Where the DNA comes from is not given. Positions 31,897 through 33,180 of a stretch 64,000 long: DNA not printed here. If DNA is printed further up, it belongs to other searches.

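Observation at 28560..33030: Three tandem paralogs of a nucleotidyltransferase-like/DUF4037-like family interleaved with an APH kinase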

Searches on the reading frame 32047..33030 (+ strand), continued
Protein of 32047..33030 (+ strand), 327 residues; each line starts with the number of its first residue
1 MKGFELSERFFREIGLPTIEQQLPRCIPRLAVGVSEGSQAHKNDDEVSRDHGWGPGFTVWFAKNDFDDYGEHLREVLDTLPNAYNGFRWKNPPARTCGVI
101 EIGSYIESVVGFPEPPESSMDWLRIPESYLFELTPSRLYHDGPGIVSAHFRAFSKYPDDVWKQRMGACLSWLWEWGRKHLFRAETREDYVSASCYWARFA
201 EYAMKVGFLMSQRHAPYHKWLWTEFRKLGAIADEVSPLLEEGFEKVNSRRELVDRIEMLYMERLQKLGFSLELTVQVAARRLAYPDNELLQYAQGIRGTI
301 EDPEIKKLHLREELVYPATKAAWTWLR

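Call 53: search_protein_representatives(alignment_id=A1)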
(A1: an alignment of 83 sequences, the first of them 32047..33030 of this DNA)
Query: 83 sequences, 330 profile positions. Proteins with E-value up to 0.001 (for the whole library): 4220; up to 1e-10: 3091; up to 1e-30: 1278. The best 150 are listed.
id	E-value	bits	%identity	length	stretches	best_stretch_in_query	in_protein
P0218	2.8e-117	408.2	-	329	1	1-329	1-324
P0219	1.7e-110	385.9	-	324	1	1-328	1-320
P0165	1.0e-102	360.4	-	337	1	17-327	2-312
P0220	3.3e-94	332.4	-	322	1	1-328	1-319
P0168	1.4e-92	327.1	-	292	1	30-321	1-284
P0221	1.5e-92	326.9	-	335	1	3-319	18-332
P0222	1.6e-89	317.0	-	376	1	1-313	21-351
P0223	4.2e-89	315.6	-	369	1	2-324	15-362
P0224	1.5e-88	313.8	-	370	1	2-327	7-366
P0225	2.7e-88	312.9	-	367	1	2-312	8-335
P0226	1.0e-87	311.1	-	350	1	1-329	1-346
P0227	3.7e-87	309.2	-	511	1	2-298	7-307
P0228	6.3e-87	308.4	-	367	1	2-313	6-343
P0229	7.8e-87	308.1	-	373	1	1-314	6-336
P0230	3.4e-86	306.0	-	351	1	2-319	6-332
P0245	9.3e-84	298.0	-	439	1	2-289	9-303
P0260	5.5e-81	288.9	-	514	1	2-312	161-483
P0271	3.6e-80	286.2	-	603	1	3-314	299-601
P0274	4.4e-80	285.9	-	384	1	2-264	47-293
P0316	1.4e-76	274.4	-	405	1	2-322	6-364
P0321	3.8e-76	273.0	-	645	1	1-312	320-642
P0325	5.0e-76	272.6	-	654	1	2-312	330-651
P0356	1.8e-74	267.5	-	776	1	2-303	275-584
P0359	2.1e-74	267.3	-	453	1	2-309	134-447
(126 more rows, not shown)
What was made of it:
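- The family is large: 4220 representative clusters at E <= 1e-3 (call 53).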

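Call 54: search_protein_families(library=pfam, proteins=[P0260, P0271, P0321, P0325, P0356, P0359, P0227, P0245, P0316, P0274], max_evalue=0.001)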
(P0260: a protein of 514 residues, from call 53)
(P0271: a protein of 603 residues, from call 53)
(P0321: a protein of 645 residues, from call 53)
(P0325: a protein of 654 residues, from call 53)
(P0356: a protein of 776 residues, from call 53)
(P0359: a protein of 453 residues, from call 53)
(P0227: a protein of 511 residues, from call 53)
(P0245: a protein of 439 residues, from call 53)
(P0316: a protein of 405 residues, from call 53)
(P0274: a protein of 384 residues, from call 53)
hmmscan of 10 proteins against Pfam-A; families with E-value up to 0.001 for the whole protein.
P0260 (514 aa): 5 families
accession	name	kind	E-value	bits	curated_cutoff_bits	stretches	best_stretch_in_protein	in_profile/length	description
PF13228.11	DUF4037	-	2.8e-30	105.5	22.1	1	293-390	1-101/101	Domain of unknown function (DUF4037)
PF00583.31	Acetyltransf_1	-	3.1e-07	31.1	20.7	1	58-129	41-116/116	Acetyltransferase (GNAT) family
PF13508.13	Acetyltransf_7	-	9.8e-07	29.5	27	1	55-129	8-82/84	Acetyltransferase (GNAT) domain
PF13673.13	Acetyltransf_10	-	0.00013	22.3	23.6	1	26-133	5-111/128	Acetyltransferase (GNAT) domain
PF08445.16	FR47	-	0.00049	20.5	22.1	0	70-130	20-78/86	FR47-like protein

P0271 (603 aa): 8 families
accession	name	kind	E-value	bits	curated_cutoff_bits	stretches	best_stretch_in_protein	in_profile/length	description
PF13228.11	DUF4037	-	4.8e-36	124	22.1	1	421-520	1-100/101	Domain of unknown function (DUF4037)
PF13424.12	TPR_12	-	7.3e-30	103.4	30.1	3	90-160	4-74/77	Tetratricopeptide repeat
PF13374.12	TPR_10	-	1.1e-20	73.4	27.5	1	131-162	2-33/42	Tetratricopeptide repeat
PF07719.23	TPR_2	-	2.7e-13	49.3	27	1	131-160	1-30/34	Tetratricopeptide repeat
PF00515.34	TPR_1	-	1.3e-12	47.4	27.8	1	132-160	2-30/34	Tetratricopeptide repeat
PF13181.12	TPR_8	-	0.00026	21.4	25.7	1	132-160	2-30/34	Tetratricopeptide repeat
PF13176.12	TPR_7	-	0.00071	19.9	27.9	0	94-120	4-30/36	Tetratricopeptide repeat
PF13432.12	TPR_16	-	0.00079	20.3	32.7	0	108-158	9-58/65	Tetratricopeptide repeat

P0321 (645 aa): 11 families
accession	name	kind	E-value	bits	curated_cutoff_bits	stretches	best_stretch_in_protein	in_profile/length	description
PF13228.11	DUF4037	-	4e-38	130.6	22.1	1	445-545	1-101/101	Domain of unknown function (DUF4037)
PF13424.12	TPR_12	-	1.1e-25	90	30.1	3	126-199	2-76/77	Tetratricopeptide repeat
PF13374.12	TPR_10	-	1.5e-15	57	27.5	2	216-253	2-39/42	Tetratricopeptide repeat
PF07719.23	TPR_2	-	1.3e-11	44.1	27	0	218-244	3-29/34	Tetratricopeptide repeat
PF00515.34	TPR_1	-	2.5e-08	33.8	27.8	0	217-244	2-29/34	Tetratricopeptide repeat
PF13428.12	TPR_14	-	4.1e-07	30.5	23.5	0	88-115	4-31/44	Tetratricopeptide repeat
PF13176.12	TPR_7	-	5.3e-07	29.7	27.9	0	218-247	1-29/36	Tetratricopeptide repeat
PF24885.1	TPR_NPHP3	-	4.3e-06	26.7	100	1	167-257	98-182/239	Nephrocystin-3 TPR domain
PF25058.1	ARM_TT21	-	7.4e-05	23.2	27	0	130-212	9-101/155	Tetratricopeptide repeat protein 21 ARM repeat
PF13174.12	TPR_6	-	0.00021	22.2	26.3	0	222-244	6-28/33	Tetratricopeptide repeat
PF13181.12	TPR_8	-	0.00062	20.2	25.7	0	128-156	2-30/34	Tetratricopeptide repeat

P0325 (654 aa): 13 families
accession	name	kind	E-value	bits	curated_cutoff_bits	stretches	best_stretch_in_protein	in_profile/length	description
PF13228.11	DUF4037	-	3.7e-38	130.8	22.1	1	454-554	1-101/101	Domain of unknown function (DUF4037)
PF13424.12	TPR_12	-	3e-24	85.4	30.1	3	84-156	4-76/77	Tetratricopeptide repeat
PF13374.12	TPR_10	-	3.1e-14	52.9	27.5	1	84-121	3-40/42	Tetratricopeptide repeat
PF24885.1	TPR_NPHP3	-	4.2e-13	49.7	100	2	21-156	76-214/239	Nephrocystin-3 TPR domain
PF00515.34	TPR_1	-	1.6e-09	37.6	27.8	0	85-115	3-33/34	Tetratricopeptide repeat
PF07719.23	TPR_2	-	3e-09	36.7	27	0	167-199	2-34/34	Tetratricopeptide repeat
PF13176.12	TPR_7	-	1.4e-07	31.4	27.9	0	85-112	1-28/36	Tetratricopeptide repeat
PF13181.12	TPR_8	-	1.9e-07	31.1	25.7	0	166-195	1-30/34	Tetratricopeptide repeat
PF13428.12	TPR_14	-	8e-06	26.5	23.5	0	85-113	3-31/44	Tetratricopeptide repeat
PF17874.7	TPR_MalT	-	5.2e-05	23.1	45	1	34-206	33-201/336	MalT-like TPR region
PF12968.13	DUF3856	-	0.00017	22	27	0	163-197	52-86/143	Domain of Unknown Function (DUF3856)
PF25058.1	ARM_TT21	-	0.00038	20.9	27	0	142-201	24-92/155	Tetratricopeptide repeat protein 21 ARM repeat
PF08631.16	SPO22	-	0.00091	19.2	27.5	0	96-190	5-106/274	Meiosis protein SPO22/ZIP4 like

P0356 (776 aa): 14 families
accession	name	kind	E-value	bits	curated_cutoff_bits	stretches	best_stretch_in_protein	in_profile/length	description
PF13526.11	DUF4125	-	2e-74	249.9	25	1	577-773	1-197/197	Protein of unknown function (DUF4125)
PF13228.11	DUF4037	-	5.4e-33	114.2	22.1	1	399-497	1-100/101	Domain of unknown function (DUF4037)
PF13424.12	TPR_12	-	7e-22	77.9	30.1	2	166-236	2-72/77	Tetratricopeptide repeat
PF07719.23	TPR_2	-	2.1e-13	49.7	27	0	209-235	1-27/34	Tetratricopeptide repeat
PF13181.12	TPR_8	-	5.5e-11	42.2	25.7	0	212-234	4-26/34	Tetratricopeptide repeat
PF00515.34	TPR_1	-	1.9e-10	40.5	27.8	1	209-236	1-28/34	Tetratricopeptide repeat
PF17874.7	TPR_MalT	-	1.6e-09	37.9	45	0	91-158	87-154/336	MalT-like TPR region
PF13374.12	TPR_10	-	5e-07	30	27.5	0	209-246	2-39/42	Tetratricopeptide repeat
PF13432.12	TPR_16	-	1.1e-05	26.2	32.7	0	205-234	27-56/65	Tetratricopeptide repeat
PF24885.1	TPR_NPHP3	-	1.1e-05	25.3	100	1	163-253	95-185/239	Nephrocystin-3 TPR domain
PF13176.12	TPR_7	-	2.6e-05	24.4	27.9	0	211-241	1-30/36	Tetratricopeptide repeat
PF13428.12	TPR_14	-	3.7e-05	24.4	23.5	0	211-236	3-28/44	Tetratricopeptide repeat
PF07721.20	TPR_4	-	0.00033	21.4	27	0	209-229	1-21/26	Tetratricopeptide repeat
PF14559.12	TPR_19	-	0.00043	21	25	0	202-233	18-49/68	Tetratricopeptide repeat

P0359 (453 aa): 1 family
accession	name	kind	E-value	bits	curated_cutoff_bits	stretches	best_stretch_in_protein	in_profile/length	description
PF13228.11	DUF4037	-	1.5e-16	61.4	22.1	1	275-369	7-100/101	Domain of unknown function (DUF4037)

P0227 (511 aa): 4 families
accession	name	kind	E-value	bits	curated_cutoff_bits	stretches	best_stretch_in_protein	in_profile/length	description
PF13228.11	DUF4037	-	2.7e-35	121.5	22.1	1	132-230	1-101/101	Domain of unknown function (DUF4037)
PF00583.31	Acetyltransf_1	-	1.3e-06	29.1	20.7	1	384-455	26-98/116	Acetyltransferase (GNAT) family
PF13508.13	Acetyltransf_7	-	4.5e-06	27.4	27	1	396-468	11-83/84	Acetyltransferase (GNAT) domain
PF13527.13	Acetyltransf_9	-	7.4e-05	23.2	25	1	348-469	2-126/127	Acetyltransferase (GNAT) domain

P0245 (439 aa): 1 family
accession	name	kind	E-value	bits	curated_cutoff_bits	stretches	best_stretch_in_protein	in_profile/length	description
PF13228.11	DUF4037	-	2.6e-33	115.2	22.1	1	139-237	1-101/101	Domain of unknown function (DUF4037)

P0316 (405 aa): 1 family
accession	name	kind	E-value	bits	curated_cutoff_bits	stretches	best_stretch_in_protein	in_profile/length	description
PF13228.11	DUF4037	-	2.3e-30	105.7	22.1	1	155-253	1-101/101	Domain of unknown function (DUF4037)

P0274 (384 aa): 1 family
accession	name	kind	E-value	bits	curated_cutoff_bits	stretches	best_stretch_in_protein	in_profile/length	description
PF13228.11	DUF4037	-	2.1e-33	115.5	22.1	1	165-263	1-101/101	Domain of unknown function (DUF4037)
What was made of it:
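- GNAT-DUF4037 and DUF4037-GNAT fusions exist (call 54). GNAT-DUF4037 fusions exist (call 54). TPR-DUF4037 fusions suggest protein partners (call 54).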

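Call 60: find_encoding_contigs(protein=P0122, flank=10000, max_places=3)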
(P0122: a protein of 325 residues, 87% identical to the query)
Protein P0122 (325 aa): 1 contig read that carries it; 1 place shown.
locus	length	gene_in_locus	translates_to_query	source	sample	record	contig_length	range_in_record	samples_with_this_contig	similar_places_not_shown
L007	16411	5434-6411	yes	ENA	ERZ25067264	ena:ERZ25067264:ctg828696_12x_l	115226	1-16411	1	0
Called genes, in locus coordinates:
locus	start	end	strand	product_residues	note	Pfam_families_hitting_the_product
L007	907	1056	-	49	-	-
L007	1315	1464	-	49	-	-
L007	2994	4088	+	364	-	PF27126:NmeDI_C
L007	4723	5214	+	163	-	PF01936:NYN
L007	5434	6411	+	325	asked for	PF13228:DUF4037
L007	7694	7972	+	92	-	PF09037:Sulphotransf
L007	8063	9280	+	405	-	PF13546:DDE_5, PF01609:DDE_Tnp_1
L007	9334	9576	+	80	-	PF00685:Sulfotransfer_1 (weak), PF09037:Sulphotransf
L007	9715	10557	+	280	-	PF12746:GNAT_acetyltran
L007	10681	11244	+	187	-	PF00293:NUDIX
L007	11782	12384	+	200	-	PF00300:His_Phos_1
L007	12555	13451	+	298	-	PF13340:DUF4096, PF01609:DDE_Tnp_1, PF13612:DDE_Tnp_1_3 (faint), PF13586:DDE_Tnp_1_2 (weak)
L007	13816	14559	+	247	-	PF01209:Ubie_methyltran (weak), PF13847:Methyltransf_31, PF08241:Methyltransf_11, PF08242:Methyltransf_12, PF13649:Methyltransf_25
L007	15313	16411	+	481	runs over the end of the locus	PF06782:UPF0236 (faint)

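Call 92: search_protein_families(library=padloc, proteins=[window:32047-33030:+], max_evalue=0.01)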
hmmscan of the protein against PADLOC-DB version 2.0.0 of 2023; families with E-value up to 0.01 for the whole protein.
window:32047-33030:+ (327 aa): 0 families

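Call 100: find_encoding_contigs(protein=P0162, flank=6000, max_places=2)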
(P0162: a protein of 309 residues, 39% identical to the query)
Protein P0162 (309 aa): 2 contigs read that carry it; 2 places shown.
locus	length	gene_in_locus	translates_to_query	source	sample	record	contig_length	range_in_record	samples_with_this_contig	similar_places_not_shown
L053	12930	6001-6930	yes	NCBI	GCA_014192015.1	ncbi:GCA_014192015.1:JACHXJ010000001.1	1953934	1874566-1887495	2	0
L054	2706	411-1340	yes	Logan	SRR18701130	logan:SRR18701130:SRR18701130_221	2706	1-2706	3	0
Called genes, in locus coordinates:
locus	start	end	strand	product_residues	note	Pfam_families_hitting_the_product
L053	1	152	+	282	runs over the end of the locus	PF00165:HTH_AraC (faint), PF12833:HTH_18, PF06445:GyrI-like, PF14526:Cass2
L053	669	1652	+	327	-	PF01636:APH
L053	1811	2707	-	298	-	PF07833:Cu_amine_oxidN1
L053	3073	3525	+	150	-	PF00293:NUDIX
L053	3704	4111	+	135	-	-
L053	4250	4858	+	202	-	PF02698:DUF218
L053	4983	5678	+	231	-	PF01209:Ubie_methyltran, PF05148:Methyltransf_8 (weak), PF05401:NodS, PF13489:Methyltransf_23, PF13847:Methyltransf_31, PF08241:Methyltransf_11, PF08242:Methyltransf_12, PF13649:Methyltransf_25, +5 more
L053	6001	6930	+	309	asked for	PF13228:DUF4037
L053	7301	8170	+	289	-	PF01636:APH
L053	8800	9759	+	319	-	PF06719:AraC_N, PF00165:HTH_AraC (weak), PF12833:HTH_18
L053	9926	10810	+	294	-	PF01370:Epimerase, PF05368:NmrA, PF13460:NAD_binding_10, PF16363:GDP_Man_Dehyd (weak)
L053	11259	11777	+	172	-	-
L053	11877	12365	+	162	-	-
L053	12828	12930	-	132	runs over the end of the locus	PF01547:SBP_bac_1, PF13416:SBP_bac_8 (weak)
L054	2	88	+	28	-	?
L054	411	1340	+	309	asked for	PF13228:DUF4037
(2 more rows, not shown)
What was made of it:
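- In Paenibacillus, a methyltransferase, a DUF4037 gene and an APH are adjacent (call 100).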

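Call 101: find_encoding_contigs(protein=P0183, flank=6000, max_places=2)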
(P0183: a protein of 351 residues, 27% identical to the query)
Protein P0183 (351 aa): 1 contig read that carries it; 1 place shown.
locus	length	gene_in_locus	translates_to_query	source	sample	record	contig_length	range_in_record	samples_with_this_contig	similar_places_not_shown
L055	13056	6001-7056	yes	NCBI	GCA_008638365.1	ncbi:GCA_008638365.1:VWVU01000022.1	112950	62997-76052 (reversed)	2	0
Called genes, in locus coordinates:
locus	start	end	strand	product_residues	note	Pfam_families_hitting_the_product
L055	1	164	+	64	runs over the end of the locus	-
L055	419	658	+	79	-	-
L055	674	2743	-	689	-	PF09254:FokI_cleav_dom, PF04471:Mrr_cat (weak)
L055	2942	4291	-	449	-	PF14659:Phage_int_SAM_3, PF00589:Phage_integrase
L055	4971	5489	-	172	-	PF03067:LPMO_10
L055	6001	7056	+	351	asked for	PF13228:DUF4037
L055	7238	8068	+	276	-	PF09995:MPAB_Lcp_cat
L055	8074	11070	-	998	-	PF00486:Trans_reg_C (weak), PF03704:BTAD, PF00515:TPR_1 (faint), PF07719:TPR_2 (faint), PF13176:TPR_7 (faint), PF13374:TPR_10 (faint), PF17874:TPR_MalT (faint), PF13424:TPR_12, +2 more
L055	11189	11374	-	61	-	-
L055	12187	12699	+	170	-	PF00293:NUDIX, PF14815:NUDIX_4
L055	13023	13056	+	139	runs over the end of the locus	-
